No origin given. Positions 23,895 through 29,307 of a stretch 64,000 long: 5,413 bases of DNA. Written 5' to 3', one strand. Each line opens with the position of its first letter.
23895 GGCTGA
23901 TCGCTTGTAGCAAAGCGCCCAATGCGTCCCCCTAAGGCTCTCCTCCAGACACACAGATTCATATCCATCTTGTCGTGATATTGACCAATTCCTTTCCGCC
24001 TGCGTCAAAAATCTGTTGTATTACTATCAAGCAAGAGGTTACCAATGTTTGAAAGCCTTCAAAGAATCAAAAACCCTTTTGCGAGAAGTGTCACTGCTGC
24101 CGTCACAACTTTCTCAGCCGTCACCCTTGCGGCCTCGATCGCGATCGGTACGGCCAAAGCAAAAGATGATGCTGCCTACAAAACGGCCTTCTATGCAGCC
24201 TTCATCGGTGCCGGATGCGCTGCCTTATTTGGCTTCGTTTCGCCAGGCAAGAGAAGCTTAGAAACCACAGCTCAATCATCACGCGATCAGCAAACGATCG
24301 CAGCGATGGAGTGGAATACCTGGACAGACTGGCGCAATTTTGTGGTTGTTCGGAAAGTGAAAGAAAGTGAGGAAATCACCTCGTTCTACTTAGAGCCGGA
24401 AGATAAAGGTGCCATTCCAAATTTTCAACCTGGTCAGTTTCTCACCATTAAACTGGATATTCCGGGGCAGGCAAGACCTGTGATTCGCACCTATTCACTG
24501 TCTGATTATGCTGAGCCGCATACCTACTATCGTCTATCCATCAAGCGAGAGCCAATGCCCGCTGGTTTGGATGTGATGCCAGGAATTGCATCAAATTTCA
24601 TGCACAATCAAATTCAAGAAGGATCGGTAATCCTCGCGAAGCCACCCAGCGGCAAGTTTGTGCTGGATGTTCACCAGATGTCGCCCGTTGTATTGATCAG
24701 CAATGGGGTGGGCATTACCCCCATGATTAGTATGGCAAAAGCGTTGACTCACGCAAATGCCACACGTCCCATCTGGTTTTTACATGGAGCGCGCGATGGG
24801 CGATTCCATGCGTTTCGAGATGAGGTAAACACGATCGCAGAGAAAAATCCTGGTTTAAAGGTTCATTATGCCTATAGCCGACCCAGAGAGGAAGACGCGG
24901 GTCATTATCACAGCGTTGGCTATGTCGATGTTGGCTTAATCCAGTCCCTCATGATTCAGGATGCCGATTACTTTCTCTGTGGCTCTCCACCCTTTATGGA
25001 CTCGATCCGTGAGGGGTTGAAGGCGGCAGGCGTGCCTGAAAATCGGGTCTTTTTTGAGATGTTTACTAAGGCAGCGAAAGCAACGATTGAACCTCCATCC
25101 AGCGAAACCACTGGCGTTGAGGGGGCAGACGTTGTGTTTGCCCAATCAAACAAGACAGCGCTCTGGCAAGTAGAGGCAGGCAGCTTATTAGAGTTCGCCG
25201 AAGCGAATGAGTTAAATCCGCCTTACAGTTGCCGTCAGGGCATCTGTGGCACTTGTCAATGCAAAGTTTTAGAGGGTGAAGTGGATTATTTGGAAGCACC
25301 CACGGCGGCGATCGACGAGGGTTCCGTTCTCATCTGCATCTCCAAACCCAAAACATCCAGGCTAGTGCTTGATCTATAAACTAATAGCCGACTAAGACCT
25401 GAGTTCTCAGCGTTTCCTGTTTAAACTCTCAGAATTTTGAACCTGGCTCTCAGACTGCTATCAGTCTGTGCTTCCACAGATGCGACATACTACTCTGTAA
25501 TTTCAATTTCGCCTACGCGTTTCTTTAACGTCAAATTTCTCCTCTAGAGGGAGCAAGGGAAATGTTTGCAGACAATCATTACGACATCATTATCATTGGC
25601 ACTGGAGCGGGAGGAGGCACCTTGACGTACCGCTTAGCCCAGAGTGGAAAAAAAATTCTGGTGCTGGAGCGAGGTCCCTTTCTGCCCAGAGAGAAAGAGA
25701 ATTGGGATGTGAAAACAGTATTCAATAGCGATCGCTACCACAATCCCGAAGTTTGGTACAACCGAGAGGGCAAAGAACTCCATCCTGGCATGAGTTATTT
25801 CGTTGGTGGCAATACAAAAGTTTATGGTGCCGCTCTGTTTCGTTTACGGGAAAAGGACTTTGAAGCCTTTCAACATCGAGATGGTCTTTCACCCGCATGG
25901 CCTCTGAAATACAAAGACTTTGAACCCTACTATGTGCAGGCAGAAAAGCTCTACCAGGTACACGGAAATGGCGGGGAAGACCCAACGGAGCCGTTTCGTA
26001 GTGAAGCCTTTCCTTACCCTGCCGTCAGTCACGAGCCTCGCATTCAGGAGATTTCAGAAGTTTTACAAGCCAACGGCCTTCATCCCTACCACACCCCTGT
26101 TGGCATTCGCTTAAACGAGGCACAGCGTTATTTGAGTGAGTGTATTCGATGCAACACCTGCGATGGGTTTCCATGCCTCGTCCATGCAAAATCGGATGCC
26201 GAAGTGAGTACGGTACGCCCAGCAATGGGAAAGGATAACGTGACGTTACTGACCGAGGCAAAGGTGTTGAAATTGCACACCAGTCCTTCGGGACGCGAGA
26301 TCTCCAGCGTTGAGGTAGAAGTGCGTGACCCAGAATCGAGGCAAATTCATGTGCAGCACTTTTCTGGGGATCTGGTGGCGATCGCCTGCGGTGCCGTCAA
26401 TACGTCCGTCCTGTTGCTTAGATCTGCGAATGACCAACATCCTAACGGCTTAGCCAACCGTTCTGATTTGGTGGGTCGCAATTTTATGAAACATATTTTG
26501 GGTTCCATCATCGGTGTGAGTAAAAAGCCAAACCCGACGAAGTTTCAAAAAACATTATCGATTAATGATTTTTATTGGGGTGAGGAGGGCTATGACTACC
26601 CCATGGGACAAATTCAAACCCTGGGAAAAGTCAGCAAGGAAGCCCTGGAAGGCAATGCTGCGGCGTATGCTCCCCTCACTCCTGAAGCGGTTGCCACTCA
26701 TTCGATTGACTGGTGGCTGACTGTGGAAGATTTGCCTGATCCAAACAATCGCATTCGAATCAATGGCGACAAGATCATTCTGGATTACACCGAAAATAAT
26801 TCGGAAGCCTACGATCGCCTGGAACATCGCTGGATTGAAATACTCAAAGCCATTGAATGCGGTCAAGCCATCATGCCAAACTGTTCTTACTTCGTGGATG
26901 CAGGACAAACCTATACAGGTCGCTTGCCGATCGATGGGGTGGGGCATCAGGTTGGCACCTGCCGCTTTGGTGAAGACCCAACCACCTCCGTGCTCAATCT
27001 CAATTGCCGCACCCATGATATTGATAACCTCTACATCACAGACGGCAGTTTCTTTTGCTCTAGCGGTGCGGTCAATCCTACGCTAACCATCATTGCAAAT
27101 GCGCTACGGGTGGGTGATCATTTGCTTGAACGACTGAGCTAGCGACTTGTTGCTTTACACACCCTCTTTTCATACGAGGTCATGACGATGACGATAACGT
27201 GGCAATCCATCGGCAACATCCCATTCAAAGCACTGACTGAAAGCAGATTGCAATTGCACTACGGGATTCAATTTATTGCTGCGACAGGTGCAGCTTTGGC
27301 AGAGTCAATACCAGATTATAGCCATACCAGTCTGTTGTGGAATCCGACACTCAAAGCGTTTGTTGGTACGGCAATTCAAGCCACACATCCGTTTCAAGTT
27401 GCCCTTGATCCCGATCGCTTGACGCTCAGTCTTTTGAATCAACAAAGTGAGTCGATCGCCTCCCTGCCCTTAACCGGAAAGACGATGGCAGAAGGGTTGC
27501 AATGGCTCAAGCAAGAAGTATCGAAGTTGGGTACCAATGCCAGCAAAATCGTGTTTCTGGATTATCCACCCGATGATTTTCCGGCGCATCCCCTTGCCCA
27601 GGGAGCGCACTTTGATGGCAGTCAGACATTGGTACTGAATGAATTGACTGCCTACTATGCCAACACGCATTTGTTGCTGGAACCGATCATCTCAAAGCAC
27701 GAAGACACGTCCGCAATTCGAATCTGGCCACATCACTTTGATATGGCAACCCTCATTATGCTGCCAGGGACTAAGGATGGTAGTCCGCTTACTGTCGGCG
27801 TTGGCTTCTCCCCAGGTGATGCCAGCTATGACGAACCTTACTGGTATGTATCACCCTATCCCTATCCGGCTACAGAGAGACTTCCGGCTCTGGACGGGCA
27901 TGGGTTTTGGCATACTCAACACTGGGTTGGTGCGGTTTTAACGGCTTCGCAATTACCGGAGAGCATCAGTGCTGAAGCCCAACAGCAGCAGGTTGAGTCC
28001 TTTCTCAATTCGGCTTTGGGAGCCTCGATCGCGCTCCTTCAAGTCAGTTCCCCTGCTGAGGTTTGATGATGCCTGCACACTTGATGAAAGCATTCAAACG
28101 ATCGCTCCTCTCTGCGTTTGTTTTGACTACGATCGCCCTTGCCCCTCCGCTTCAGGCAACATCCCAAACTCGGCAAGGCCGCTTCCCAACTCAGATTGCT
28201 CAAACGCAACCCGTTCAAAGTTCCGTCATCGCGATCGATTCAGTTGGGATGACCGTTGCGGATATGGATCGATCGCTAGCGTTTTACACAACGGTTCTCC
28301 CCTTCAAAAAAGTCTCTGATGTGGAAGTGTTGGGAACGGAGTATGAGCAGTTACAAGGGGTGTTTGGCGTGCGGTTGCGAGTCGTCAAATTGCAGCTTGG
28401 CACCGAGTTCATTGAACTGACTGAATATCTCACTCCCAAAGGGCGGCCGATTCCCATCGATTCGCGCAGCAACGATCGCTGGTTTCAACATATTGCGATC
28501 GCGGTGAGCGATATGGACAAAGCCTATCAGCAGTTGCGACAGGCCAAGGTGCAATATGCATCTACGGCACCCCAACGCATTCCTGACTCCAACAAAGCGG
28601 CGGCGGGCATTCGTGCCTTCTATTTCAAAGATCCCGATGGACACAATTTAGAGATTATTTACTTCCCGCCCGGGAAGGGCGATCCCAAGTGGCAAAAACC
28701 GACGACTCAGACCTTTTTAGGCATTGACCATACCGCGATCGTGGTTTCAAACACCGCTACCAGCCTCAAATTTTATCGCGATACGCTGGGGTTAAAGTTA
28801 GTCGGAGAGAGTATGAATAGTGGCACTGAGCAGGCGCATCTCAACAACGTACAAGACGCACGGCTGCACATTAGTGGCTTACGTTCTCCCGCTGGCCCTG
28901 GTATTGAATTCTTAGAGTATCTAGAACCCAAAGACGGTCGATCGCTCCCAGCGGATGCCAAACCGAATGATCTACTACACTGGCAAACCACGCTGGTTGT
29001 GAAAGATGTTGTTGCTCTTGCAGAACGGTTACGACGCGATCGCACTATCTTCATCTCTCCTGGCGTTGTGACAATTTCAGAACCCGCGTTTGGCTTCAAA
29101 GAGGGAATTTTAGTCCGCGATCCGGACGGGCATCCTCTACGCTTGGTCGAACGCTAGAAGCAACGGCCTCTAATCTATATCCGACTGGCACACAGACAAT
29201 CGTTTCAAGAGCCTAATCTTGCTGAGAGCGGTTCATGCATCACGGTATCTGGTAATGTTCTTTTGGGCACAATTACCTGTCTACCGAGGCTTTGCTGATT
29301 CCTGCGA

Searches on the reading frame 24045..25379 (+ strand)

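Call 32: search_protein_families(library=ncbifam, max_evalue=1e-10, proteins=[window:24045-25379:+])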
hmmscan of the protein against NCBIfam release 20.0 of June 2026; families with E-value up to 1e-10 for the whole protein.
window:24045-25379:+ (444 aa): 10 families
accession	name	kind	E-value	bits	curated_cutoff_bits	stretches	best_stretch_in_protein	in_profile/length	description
NF009805.0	PRK13289.1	equivalog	6.8e-81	272.2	432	1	92-345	150-397/399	NO-inducible flavohemoprotein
NF058606.1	GlBtMonoRdsGbcB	equivalog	5.9e-40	137.3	500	1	87-438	3-357/362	glycine betaine monooxygenase reductase subunit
TIGR02160.1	PA_CoA_Oxy5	hypoth_equivalog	3.7e-39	134.5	420.8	1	118-443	24-350/352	1,2-phenylacetyl-CoA epoxidase subunit PaaE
NF045803.1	MethMoxFADbindMmoC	equivalog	5.7e-31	107.5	500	1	109-341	119-341/343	aromatic/alkene monooxygenase hydroxylase FAD-binding subunit MmoC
NF007964.0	PRK10684.1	equivalog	2.7e-29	102.2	383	1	126-437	36-328/333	NADH oxidoreductase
NF040810.1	BenC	equivalog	3.5e-29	102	430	1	105-342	112-332/333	benzoate 1,2-dioxygenase electron transfer component BenC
NF008822.0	PRK11872.1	equivalog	5.3e-26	91.4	402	1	102-344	111-339/341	anthranilate 1,2-dioxygenase electron transfer component AntC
TIGR01941.1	nqrF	equivalog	5.8e-21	74.9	295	1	144-340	203-403/405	NADH:ubiquinone reductase (Na(+)-transporting) subunit F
NF007985.1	PRK10713.1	equivalog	6e-16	57.8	75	1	368-437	6-75/81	class I ribonucleotide reductase maintenance protein YfaE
NF004317.0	PRK05713.1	equivalog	3.2e-13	49.6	338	0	211-342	191-310/312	iron-sulfur-binding ferredoxin reductase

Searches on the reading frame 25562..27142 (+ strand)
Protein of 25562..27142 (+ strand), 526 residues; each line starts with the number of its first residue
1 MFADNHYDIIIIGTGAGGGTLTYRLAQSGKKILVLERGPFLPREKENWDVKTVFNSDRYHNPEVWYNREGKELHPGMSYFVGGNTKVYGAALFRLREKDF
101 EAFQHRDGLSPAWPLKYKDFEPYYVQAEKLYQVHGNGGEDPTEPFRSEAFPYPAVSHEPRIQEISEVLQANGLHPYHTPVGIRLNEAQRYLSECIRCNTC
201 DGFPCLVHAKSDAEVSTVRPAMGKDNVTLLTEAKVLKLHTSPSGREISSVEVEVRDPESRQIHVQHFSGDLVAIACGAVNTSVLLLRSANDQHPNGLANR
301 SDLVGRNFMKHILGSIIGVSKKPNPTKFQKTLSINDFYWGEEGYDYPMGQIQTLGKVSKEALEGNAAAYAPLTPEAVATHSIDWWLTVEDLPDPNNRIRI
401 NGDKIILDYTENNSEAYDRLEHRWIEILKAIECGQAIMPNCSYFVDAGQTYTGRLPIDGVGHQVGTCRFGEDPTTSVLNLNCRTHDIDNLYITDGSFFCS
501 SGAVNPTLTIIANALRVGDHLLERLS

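Call 32: search_protein_families(library=ncbifam, max_evalue=1e-10, proteins=[window:25562-27142:+])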
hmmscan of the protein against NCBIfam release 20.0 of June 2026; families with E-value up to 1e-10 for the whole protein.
window:25562-27142:+ (526 aa): 5 families
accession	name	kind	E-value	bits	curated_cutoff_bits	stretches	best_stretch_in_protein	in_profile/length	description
NF002550.0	PRK02106.1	subfamily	7.4e-16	57.8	605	0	4-131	3-135/563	choline dehydrogenase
TIGR03970.1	mycofact_MftG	equivalog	2.4e-14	53.2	387.45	0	8-289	2-264/487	mycofactocin dehydrogenase MftG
NF058674.1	CholsOxChoxAB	equivalog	1.2e-12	47.1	850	0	460-517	471-528/535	cholesterol oxidase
TIGR02462.1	pyranose_ox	equivalog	9.7e-12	44.6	544.9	0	462-524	484-546/548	pyranose oxidase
TIGR04542.1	GMC_mycofac_2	equivalog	5.9e-11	42.1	400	0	8-104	1-96/425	mycofactocin system GMC family oxidoreductase MftG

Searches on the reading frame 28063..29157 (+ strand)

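Call 32: search_protein_families(library=ncbifam, max_evalue=1e-10, proteins=[window:28063-29157:+])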
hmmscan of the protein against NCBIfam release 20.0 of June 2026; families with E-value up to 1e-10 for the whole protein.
window:28063-29157:+ (364 aa): 4 families
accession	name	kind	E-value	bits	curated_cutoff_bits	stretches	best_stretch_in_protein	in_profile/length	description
TIGR00068.2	glyox_I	equivalog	7.2e-15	55.1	120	0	63-199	7-138/143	lactoylglutathione lyase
NF050075.1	SMU1112c_YaeR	equivalog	1e-13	51.6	140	0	57-198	3-123/125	SMU1112c/YaeR family gloxylase I-like metalloprotein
NF050074.1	glyox_I_GloA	exception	7.5e-11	42.3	165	0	141-199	69-120/121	lactoylglutathione lyase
NF000496.2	Fos_GSH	equivalog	7.7e-11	42.2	180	0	219-247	3-31/136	fosfomycin resistance glutathione transferase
